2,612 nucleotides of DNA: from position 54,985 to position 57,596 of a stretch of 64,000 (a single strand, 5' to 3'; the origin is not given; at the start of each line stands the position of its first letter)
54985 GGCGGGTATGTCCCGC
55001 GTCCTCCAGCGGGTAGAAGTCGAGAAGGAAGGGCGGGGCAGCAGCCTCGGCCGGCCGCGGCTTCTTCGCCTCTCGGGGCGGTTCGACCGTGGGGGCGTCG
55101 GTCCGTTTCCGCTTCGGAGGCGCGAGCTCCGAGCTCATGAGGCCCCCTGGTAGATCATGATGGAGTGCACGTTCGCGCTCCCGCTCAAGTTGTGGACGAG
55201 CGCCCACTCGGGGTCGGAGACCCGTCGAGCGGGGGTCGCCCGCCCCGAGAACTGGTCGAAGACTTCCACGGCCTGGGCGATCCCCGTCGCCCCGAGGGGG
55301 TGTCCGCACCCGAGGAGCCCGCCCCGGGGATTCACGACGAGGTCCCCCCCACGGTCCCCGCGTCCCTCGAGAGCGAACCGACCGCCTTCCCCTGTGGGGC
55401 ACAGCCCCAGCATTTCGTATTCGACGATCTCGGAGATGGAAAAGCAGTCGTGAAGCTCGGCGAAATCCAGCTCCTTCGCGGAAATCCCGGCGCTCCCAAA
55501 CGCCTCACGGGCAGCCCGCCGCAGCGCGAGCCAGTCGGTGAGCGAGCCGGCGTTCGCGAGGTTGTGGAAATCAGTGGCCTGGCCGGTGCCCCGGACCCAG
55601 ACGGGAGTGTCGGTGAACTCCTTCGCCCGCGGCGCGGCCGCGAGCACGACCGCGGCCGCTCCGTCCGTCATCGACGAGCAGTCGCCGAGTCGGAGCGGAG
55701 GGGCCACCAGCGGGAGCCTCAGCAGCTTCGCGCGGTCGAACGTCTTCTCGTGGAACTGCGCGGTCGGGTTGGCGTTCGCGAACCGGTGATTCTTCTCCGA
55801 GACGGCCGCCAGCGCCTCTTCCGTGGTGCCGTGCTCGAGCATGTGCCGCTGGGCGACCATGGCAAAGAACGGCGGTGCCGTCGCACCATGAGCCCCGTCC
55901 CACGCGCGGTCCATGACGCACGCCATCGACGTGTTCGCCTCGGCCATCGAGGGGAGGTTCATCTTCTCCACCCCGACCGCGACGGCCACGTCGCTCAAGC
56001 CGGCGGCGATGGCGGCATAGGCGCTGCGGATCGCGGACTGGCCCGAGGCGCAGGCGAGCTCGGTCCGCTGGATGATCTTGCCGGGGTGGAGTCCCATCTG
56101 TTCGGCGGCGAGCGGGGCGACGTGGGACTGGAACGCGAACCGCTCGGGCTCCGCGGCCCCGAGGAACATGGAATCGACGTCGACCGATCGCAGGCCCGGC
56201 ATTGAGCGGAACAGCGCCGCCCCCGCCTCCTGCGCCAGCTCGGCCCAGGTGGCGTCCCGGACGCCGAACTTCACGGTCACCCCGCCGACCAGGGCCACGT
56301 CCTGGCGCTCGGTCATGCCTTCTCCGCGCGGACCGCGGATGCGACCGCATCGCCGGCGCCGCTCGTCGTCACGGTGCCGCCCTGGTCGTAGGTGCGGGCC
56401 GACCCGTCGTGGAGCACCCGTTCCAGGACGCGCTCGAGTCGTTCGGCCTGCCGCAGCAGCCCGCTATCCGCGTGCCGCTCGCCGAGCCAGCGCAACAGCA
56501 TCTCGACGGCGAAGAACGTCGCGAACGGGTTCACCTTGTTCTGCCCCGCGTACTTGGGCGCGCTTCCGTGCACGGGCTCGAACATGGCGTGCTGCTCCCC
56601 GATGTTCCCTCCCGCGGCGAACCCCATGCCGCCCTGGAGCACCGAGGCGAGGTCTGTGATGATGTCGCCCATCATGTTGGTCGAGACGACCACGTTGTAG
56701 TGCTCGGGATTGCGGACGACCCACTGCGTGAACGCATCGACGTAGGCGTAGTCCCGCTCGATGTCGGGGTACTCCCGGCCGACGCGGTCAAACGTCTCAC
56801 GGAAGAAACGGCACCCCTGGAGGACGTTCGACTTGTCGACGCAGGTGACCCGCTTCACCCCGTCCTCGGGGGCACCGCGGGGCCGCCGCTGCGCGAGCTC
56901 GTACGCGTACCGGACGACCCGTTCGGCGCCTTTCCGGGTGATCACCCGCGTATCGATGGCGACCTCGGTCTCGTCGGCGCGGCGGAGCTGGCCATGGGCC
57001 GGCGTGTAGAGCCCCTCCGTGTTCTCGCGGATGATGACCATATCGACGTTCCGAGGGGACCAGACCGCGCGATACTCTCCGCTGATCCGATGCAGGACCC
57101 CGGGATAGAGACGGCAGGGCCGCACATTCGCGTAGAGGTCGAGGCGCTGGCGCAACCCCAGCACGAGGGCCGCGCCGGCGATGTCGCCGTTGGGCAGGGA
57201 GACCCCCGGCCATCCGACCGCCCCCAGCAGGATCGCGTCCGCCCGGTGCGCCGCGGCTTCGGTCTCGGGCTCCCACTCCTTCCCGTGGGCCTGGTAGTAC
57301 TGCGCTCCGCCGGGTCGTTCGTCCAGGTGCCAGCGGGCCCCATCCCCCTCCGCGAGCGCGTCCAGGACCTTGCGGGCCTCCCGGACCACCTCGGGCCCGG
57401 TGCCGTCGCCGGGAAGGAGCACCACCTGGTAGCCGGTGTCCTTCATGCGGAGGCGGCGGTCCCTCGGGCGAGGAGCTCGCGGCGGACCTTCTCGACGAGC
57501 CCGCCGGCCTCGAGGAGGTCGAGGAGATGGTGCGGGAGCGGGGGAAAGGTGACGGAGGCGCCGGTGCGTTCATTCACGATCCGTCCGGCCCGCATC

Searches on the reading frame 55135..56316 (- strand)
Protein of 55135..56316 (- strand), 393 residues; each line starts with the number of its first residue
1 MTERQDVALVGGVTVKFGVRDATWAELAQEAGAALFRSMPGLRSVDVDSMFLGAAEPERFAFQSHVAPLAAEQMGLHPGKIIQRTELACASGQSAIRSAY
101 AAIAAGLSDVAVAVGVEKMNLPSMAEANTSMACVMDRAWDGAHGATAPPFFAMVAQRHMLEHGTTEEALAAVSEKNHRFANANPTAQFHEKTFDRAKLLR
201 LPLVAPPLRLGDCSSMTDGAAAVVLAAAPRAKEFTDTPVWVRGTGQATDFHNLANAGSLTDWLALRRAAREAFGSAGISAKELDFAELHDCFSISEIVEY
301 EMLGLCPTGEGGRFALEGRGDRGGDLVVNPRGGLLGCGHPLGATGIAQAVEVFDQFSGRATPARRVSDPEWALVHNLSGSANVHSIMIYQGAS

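Call 44: search_protein_families(library=pfam, proteins=[window:55135-56316:-], max_evalue=0.001)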
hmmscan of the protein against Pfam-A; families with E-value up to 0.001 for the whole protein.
window:55135-56316:- (393 aa): 4 families
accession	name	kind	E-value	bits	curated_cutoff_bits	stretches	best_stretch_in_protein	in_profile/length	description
PF22691.2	Thiolase_C_1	-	7.4e-37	126.7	28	1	245-390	1-143/144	Thiolase C-terminal domain-like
PF00108.29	Thiolase_N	-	1.2e-17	64.6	26.4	1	8-190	2-195/260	Thiolase, N-terminal domain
PF02803.24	Thiolase_C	-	2.4e-08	34.1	27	1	267-356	26-97/123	Thiolase, C-terminal domain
PF00109.32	ketoacyl-synt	-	6.7e-05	23.1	20.8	1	88-130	173-215/252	Beta-ketoacyl synthase, N-terminal domain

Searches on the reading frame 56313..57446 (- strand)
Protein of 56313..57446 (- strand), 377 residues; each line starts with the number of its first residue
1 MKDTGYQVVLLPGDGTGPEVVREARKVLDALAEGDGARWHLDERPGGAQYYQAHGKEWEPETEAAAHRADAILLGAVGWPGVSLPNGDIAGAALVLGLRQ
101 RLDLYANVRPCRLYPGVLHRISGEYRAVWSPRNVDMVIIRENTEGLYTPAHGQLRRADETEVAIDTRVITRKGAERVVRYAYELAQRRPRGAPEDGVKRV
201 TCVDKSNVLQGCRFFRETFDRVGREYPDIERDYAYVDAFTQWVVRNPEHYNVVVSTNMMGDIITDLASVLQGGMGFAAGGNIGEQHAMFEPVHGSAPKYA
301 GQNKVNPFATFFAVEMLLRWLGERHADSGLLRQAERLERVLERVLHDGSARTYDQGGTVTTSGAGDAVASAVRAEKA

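Call 44: search_protein_families(library=pfam, proteins=[window:56313-57446:-], max_evalue=0.001)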
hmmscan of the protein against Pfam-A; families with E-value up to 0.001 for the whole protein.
window:56313-57446:- (377 aa): 1 family
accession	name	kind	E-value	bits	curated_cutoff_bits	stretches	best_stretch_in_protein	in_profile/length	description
PF00180.25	Iso_dh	-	1.7e-87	294.4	27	1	8-368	2-348/348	Isocitrate/isopropylmalate dehydrogenase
